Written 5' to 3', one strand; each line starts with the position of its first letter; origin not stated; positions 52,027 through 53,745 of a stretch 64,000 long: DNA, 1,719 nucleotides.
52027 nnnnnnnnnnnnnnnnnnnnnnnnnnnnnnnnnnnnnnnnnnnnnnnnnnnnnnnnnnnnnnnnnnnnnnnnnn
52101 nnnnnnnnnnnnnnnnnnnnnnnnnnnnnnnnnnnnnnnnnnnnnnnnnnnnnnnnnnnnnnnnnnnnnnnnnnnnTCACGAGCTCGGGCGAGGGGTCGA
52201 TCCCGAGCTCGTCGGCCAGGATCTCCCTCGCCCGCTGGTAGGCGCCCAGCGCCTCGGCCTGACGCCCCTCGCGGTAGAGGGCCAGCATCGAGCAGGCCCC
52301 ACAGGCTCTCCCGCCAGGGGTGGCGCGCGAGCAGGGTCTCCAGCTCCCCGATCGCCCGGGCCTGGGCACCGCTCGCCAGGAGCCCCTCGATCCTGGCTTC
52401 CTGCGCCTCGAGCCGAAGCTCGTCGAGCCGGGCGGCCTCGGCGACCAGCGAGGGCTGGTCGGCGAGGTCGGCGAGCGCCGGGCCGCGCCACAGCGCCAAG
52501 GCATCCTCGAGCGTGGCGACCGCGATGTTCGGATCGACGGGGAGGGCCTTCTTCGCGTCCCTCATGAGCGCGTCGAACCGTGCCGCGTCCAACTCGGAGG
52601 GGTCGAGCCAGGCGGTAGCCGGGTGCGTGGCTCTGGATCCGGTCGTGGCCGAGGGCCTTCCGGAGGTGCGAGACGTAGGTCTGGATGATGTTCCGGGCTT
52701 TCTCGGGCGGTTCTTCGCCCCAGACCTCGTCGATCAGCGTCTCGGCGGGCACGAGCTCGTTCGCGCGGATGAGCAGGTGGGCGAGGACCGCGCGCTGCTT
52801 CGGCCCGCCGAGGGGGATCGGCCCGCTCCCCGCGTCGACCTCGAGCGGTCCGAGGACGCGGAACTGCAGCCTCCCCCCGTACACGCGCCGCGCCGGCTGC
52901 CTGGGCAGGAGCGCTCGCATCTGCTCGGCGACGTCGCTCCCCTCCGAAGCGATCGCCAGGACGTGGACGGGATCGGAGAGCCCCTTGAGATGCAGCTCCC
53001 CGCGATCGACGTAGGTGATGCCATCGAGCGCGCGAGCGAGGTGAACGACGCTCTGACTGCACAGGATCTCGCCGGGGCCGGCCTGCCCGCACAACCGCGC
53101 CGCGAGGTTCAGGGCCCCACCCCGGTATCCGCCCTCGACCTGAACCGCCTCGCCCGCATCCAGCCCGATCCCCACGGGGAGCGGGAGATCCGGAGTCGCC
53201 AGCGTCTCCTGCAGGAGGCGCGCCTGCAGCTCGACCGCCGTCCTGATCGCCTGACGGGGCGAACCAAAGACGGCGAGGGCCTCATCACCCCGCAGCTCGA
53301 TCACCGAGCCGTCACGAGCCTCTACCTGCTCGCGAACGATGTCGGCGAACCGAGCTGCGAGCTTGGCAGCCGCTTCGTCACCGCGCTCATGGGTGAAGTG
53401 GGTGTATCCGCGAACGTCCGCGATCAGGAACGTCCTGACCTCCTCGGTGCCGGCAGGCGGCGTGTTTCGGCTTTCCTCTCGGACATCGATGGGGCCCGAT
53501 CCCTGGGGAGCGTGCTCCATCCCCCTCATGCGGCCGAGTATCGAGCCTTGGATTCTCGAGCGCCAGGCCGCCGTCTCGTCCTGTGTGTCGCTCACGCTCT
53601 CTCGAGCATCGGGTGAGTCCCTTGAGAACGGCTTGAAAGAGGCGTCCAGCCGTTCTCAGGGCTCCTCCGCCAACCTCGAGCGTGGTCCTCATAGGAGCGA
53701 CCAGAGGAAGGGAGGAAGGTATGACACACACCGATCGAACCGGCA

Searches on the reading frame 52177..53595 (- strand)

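Call 19: search_protein_families(library=pfam, proteins=[window:52177-53595:-], max_evalue=0.01)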
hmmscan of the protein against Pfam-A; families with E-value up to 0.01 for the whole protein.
window:52177-53595:- (472 aa): 2 families
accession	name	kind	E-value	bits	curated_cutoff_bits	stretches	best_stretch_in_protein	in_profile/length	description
PF00486.34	Trans_reg_C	-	2.8e-11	43.8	26.2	1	264-328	7-76/77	Transcriptional regulatory protein, C terminal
PF00211.25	Guanylate_cyc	-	1.3e-05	25.3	21.9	1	55-205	10-172/183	Adenylate and Guanylate cyclase catalytic domain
